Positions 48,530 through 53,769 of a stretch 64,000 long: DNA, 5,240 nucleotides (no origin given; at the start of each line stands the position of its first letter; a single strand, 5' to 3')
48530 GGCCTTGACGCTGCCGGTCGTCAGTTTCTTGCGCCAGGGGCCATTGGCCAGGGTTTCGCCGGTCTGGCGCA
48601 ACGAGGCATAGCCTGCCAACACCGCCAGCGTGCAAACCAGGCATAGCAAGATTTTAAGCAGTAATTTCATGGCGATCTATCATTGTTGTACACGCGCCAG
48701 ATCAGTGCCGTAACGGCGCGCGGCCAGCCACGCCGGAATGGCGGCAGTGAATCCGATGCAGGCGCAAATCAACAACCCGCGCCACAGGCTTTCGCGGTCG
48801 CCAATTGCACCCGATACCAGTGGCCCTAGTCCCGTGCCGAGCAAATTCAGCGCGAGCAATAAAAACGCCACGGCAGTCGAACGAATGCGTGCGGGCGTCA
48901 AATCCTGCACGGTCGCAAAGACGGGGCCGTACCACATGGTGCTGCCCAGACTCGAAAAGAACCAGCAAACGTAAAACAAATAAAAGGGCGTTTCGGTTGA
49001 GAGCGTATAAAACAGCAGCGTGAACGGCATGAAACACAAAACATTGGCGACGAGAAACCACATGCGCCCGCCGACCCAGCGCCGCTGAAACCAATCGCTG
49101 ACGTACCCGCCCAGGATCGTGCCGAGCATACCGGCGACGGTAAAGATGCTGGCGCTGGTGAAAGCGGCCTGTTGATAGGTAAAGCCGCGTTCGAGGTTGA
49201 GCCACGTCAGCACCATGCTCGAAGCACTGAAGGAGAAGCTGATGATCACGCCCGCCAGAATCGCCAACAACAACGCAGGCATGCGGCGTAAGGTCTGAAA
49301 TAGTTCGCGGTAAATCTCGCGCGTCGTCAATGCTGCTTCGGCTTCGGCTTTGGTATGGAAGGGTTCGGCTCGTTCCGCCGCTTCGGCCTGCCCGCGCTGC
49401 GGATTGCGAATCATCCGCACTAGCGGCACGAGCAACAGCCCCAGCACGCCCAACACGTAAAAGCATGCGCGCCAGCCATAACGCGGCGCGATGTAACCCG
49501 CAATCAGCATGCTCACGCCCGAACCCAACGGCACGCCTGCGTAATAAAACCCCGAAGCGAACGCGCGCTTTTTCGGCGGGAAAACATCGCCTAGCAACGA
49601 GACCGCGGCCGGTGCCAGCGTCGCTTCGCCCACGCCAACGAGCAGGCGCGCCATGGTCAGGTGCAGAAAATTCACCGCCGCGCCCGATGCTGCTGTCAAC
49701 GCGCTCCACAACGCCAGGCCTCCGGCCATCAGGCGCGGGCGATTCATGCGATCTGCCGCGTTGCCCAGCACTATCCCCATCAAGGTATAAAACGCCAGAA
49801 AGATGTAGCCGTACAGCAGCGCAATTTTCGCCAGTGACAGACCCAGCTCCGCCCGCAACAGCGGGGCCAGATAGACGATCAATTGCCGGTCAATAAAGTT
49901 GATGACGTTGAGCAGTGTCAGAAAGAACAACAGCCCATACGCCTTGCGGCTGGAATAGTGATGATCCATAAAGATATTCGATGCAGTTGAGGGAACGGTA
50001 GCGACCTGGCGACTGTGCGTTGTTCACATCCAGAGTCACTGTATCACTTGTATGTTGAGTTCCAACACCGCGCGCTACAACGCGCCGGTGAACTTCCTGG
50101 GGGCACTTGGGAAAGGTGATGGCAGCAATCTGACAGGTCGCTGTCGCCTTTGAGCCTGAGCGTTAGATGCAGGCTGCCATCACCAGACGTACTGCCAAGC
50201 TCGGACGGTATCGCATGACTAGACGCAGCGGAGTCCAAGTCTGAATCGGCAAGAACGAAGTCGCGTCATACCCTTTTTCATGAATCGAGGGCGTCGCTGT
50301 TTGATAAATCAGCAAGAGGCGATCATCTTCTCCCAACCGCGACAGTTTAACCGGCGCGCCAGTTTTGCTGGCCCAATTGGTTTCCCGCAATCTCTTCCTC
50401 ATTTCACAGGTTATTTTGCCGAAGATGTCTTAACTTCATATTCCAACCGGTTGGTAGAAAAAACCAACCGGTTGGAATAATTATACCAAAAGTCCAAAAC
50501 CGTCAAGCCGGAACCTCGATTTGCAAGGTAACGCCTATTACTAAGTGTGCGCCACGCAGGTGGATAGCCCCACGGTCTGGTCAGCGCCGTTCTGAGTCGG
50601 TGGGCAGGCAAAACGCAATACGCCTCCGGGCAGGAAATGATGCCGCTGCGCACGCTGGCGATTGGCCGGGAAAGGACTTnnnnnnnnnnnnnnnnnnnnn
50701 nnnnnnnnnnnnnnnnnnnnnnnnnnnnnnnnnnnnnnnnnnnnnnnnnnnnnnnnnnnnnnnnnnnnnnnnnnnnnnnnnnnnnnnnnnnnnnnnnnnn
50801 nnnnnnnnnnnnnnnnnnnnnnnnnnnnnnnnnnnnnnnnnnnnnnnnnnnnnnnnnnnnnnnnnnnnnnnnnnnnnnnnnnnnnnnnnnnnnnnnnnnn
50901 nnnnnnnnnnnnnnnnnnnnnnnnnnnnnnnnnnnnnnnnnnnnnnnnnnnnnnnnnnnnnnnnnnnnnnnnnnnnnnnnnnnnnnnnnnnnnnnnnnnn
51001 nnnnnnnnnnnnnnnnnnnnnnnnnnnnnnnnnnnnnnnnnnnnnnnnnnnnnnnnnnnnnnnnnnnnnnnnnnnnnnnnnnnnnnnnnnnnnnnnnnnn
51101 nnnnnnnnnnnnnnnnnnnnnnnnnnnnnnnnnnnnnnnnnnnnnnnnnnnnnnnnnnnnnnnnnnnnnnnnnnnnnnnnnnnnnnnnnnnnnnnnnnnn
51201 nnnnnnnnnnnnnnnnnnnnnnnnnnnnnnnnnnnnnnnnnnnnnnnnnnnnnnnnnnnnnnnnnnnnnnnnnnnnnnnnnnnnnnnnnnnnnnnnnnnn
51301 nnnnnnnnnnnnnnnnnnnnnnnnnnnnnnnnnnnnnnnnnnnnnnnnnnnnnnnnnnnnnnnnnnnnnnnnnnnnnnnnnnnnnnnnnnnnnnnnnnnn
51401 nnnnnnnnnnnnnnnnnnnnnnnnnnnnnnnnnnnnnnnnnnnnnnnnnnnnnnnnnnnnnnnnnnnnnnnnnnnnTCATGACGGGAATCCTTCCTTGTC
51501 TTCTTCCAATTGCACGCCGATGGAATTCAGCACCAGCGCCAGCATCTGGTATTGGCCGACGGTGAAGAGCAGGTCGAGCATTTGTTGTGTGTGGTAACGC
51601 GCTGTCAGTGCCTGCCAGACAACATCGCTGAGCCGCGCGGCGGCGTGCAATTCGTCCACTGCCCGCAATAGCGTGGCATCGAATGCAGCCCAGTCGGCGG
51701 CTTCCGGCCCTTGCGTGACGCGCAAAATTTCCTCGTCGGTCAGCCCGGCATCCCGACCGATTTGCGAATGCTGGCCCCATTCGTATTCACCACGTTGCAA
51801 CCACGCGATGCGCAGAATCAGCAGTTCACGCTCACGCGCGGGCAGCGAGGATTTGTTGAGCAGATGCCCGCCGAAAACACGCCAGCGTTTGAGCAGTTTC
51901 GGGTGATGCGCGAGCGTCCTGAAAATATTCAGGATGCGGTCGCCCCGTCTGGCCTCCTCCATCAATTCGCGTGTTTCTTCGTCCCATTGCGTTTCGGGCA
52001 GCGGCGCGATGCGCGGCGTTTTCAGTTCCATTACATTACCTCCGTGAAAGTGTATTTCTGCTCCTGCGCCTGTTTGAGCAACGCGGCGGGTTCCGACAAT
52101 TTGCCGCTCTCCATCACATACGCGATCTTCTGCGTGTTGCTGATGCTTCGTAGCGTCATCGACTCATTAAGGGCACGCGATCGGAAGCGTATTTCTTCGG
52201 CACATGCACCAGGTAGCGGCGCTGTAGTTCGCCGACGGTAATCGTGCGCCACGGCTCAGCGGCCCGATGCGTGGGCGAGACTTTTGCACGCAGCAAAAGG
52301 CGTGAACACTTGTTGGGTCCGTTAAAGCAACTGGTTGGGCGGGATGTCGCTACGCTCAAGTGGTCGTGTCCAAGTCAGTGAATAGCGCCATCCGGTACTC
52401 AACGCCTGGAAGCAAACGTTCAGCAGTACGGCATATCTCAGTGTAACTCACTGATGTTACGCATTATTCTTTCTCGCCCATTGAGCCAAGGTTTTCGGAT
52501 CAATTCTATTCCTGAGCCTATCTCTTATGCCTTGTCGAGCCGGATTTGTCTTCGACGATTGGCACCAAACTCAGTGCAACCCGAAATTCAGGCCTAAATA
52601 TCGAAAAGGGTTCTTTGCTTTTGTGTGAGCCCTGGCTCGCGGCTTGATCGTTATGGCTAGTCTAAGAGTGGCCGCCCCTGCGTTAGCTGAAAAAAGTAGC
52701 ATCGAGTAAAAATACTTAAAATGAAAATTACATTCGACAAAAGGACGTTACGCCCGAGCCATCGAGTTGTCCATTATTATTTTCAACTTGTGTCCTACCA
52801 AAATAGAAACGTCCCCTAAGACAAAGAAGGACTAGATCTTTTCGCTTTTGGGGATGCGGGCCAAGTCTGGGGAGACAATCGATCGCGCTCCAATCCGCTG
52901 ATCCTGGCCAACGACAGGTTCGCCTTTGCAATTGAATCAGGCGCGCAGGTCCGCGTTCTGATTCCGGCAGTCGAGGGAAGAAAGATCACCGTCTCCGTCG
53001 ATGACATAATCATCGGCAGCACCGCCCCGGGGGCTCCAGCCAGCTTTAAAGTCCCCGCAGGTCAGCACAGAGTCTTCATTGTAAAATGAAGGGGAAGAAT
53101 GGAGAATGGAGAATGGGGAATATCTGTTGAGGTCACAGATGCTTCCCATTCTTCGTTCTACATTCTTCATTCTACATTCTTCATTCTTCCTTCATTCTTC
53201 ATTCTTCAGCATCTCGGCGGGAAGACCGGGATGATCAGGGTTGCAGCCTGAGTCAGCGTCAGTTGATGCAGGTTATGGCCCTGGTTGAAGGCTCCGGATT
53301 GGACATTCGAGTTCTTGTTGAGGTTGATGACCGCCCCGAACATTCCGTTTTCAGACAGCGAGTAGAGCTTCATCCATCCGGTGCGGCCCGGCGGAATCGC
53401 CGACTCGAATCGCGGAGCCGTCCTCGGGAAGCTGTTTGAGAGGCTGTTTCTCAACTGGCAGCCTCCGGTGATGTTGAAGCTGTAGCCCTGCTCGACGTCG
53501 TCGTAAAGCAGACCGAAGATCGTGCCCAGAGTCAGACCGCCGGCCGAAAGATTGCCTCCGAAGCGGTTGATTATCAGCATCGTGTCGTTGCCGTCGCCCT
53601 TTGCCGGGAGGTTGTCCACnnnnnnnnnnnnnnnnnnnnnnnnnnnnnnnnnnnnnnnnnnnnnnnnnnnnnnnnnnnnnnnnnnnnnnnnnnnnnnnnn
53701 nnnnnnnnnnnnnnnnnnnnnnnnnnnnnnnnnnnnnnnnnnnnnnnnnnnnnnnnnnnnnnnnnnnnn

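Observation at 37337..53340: ~15-kb GC-richer block bracketed by ~420-bp direct repeats; looks like an inserted or rearranged islet between a glycosidase gene and the giant surface-protein gene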

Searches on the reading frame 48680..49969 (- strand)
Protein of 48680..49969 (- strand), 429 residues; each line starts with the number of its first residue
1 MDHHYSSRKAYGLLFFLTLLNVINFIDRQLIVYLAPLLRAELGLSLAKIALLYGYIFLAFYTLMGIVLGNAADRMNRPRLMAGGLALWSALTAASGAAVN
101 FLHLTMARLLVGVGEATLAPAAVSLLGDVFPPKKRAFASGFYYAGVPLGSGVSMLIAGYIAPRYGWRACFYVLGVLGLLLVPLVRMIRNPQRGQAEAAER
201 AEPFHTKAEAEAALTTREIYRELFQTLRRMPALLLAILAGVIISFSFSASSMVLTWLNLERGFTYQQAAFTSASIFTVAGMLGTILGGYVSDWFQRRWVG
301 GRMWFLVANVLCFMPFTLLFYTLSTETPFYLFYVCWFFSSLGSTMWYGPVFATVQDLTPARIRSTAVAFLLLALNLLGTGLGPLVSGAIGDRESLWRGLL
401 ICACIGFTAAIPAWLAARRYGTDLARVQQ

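Call 9: search_protein_families(library=pfam, proteins=[window:48680-49969:-], max_evalue=0.01)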
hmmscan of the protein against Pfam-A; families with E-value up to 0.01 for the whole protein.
window:48680-49969:- (429 aa): 5 families
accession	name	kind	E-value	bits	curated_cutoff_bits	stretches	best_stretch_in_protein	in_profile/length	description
PF07690.21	MFS_1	-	5.5e-53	180.5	33.4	2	18-369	2-334/347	Major Facilitator Superfamily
PF03137.26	OATP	-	4.6e-09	35.6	25.8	1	103-321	135-384/545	Organic Anion Transporter Polypeptide (OATP) family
PF06779.20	MFS_4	-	1.9e-07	31.2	26.3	1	34-208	15-189/364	Uncharacterised MFS-type transporter YbfB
PF00854.27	PTR2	-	1.1e-05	25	27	1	92-176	23-110/392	POT family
PF00083.30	Sugar_tr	-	1.5e-05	24.5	22.3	1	65-370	63-391/452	Sugar (and other) transporter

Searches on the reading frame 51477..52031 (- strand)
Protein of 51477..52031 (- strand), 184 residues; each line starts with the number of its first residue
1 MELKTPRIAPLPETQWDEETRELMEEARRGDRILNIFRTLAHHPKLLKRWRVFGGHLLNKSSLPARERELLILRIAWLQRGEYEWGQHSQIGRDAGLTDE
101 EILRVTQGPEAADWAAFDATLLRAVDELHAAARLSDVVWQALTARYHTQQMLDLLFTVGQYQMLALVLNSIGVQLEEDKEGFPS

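Call 9: search_protein_families(library=pfam, proteins=[window:51477-52031:-], max_evalue=0.01)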
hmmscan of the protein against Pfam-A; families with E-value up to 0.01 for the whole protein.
window:51477-52031:- (184 aa): 1 family
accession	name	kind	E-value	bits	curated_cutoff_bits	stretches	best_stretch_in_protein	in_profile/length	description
PF02627.25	CMD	-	1.5e-12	47.8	23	1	44-118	1-76/84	Carboxymuconolactone decarboxylase family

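Call 39: find_encoding_contigs(protein=window:51477-52031:-, flank=10000, max_places=8)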
Protein window:51477-52031:- (184 aa): 13 contigs read that carry it; 8 places shown.
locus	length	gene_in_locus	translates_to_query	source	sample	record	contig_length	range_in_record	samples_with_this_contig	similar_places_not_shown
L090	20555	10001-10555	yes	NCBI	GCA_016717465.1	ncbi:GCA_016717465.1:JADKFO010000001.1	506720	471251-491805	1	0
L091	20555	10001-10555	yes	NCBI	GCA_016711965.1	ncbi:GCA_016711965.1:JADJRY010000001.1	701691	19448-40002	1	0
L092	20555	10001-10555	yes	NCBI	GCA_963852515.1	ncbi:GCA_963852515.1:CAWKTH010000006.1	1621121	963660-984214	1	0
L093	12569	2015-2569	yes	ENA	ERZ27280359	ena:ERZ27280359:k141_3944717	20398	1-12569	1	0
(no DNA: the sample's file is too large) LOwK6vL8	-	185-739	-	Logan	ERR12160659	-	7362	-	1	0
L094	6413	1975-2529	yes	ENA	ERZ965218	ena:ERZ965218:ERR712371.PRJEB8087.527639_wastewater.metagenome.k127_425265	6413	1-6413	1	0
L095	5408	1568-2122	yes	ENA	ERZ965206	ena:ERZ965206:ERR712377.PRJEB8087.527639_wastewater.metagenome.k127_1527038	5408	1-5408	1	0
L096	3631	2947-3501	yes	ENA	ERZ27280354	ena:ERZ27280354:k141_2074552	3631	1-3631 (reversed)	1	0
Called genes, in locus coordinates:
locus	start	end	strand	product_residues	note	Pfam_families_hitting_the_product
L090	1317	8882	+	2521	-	PF15418:DUF4625 (faint)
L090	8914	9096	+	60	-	-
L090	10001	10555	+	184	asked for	PF02627:CMD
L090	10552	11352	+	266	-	PF00106:adh_short, PF13561:adh_short_C2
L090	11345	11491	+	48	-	-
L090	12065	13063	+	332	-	PF07690:MFS_1, PF06779:MFS_4, PF00083:Sugar_tr (faint), PF00854:PTR2 (weak), PF03137:OATP (weak)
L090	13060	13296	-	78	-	-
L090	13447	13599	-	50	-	-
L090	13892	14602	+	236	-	PF00440:TetR_N, PF17932:TetR_C_24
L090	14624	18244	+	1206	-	PF13620:CarboxypepD_reg, PF07715:Plug (weak), PF25183:OMP_b-brl_4, PF00593:TonB_dep_Rec_b-barrel (weak)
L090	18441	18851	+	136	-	PF00144:Beta-lactamase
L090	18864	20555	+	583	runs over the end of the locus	PF00884:Sulfatase, PF01663:Phosphodiest (weak), PF16347:SGSH_C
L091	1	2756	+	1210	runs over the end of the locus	-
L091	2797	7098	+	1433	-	-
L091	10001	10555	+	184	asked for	PF02627:CMD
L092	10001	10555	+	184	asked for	PF02627:CMD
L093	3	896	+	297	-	?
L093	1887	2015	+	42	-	-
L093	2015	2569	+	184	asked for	PF02627:CMD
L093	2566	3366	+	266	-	PF00106:adh_short, PF13561:adh_short_C2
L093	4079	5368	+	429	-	PF06779:MFS_4, PF07690:MFS_1, PF00083:Sugar_tr (weak), PF00854:PTR2 (weak), PF03137:OATP (weak), PF07690:MFS_1 (weak)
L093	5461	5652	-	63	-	-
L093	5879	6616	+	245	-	PF00440:TetR_N, PF17932:TetR_C_24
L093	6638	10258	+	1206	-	PF13620:CarboxypepD_reg, PF07715:Plug (weak), PF25183:OMP_b-brl_4, PF00593:TonB_dep_Rec_b-barrel (weak)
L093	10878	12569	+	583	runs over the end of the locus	PF00884:Sulfatase, PF01663:Phosphodiest (weak), PF16347:SGSH_C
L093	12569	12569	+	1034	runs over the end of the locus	PF01839:FG-GAP (faint), PF13517:FG-GAP_3, PF07593:UnbV_ASPIC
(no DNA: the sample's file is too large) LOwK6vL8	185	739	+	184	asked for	PF02627:CMD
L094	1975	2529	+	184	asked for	PF02627:CMD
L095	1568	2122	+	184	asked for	PF02627:CMD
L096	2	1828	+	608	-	?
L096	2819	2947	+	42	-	-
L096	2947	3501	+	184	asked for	PF02627:CMD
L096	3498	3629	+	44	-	?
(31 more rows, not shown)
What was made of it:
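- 50680..51480 (-): Short-chain dehydrogenase (266 aa). Gene calls in other assemblies (call 39).
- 51477..52031 (-): Carboxymuconolactone-decarboxylase-family (CMD) gene. The identical protein is found on 13 contigs (call 39).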

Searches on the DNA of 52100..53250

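Call 59: search_rna_families(source=window, start=52100, end=53250, threshold=evalue, max_evalue=1)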
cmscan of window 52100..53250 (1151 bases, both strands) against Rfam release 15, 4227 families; matches with E-value up to 1: 16.
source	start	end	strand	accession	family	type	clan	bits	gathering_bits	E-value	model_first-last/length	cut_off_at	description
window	53086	53200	+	RF00908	MIR529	Gene; miRNA;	-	36.1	75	2.2e-06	1-131/131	no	MIR529 microRNA precursor family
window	53092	53171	+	RF01013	mir-577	Gene; miRNA;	-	35.4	100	0.00013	1-86/86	no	mir-577 microRNA precursor family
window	53077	53204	-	RF00908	MIR529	Gene; miRNA;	-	30.9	75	7.6e-05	1-131/131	no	MIR529 microRNA precursor family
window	53076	53212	+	RF04210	MIR8643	Gene; miRNA;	-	30.4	135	0.00074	1-150/150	no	MIR8643 microRNA precursor family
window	53087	53198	+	RF03792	MIR6462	Gene; miRNA;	-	30.2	96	0.0051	1-119/119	no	MIR6462 microRNA precursor family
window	53077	53187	+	RF01911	MIR2118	Gene; miRNA;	-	29.9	85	0.0016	1-170/170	no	MIR2118 microRNA precursor family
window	53080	53184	+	RF04164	MIR1507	Gene; miRNA;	-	29.8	73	0.00016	1-107/107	no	MIR1507 microRNA precursor family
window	53074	53214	-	RF04210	MIR8643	Gene; miRNA;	-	26.5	135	0.0078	1-150/150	no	MIR8643 microRNA precursor family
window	53091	53192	+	RF03964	mir-H1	Gene; miRNA;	-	25.6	97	0.13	1-85/85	no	mir-H1 microRNA precursor family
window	53098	53164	+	RF03607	mir-9447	Gene; miRNA;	-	24.6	67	0.041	1-68/68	no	mir-9447 microRNA precursor family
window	53093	53169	+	RF03962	mir-958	Gene; miRNA;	-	24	78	0.017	1-92/92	no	mir-958 microRNA precursor family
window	53085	53196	-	RF03792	MIR6462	Gene; miRNA;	-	23.8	96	0.17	1-119/119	no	MIR6462 microRNA precursor family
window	53086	53194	-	RF01013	mir-577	Gene; miRNA;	-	22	100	0.28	1-86/86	no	mir-577 microRNA precursor family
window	53091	53192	-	RF03964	mir-H1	Gene; miRNA;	-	21.7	97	0.99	1-85/85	no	mir-H1 microRNA precursor family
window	53081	53200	+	RF02536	AEV_CRE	Cis-reg;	-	20.8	100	0.28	1-135/135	no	Avian encephalitis virus (AEV) cis-acting replication element (CRE)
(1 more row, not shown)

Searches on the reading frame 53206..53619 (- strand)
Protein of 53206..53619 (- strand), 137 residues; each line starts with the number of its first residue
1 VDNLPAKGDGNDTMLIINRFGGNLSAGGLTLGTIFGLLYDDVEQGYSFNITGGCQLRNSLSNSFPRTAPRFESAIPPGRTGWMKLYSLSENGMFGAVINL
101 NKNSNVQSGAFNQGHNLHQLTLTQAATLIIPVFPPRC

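Call 9: search_protein_families(library=pfam, proteins=[window:53206-53619:-], max_evalue=0.01)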
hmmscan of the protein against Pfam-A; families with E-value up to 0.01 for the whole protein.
window:53206-53619:- (137 aa): 0 families

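Call 68: search_protein_representatives(protein=window:53206-53619:-)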
Query: 137 residues. Proteins with E-value up to 0.001 (for the whole library): 640; up to 1e-10: 537; up to 1e-30: 285. The best 150 are listed.
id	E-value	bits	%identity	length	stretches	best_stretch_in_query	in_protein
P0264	8.7e-99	343.5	46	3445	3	2-137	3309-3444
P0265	9.8e-91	317.5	46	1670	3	3-137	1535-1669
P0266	6.8e-68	243.5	80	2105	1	1-137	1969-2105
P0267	2.4e-62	225.5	52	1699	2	2-136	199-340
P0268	1.4e-56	206.9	66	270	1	1-137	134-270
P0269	5.9e-55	201.6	47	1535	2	2-135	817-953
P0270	1.6e-54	200.2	64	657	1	1-137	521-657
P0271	2.1e-54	199.8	65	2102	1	1-137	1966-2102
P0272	7.3e-54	198.0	45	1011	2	1-137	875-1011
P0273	2.3e-53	196.4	66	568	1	1-137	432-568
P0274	3.2e-53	196.0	66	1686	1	1-137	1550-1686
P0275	3.9e-52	192.4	61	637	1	2-137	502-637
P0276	4.7e-52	192.2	65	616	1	2-137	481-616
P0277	4.7e-52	192.2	64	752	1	1-137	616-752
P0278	6.1e-52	191.8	43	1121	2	1-135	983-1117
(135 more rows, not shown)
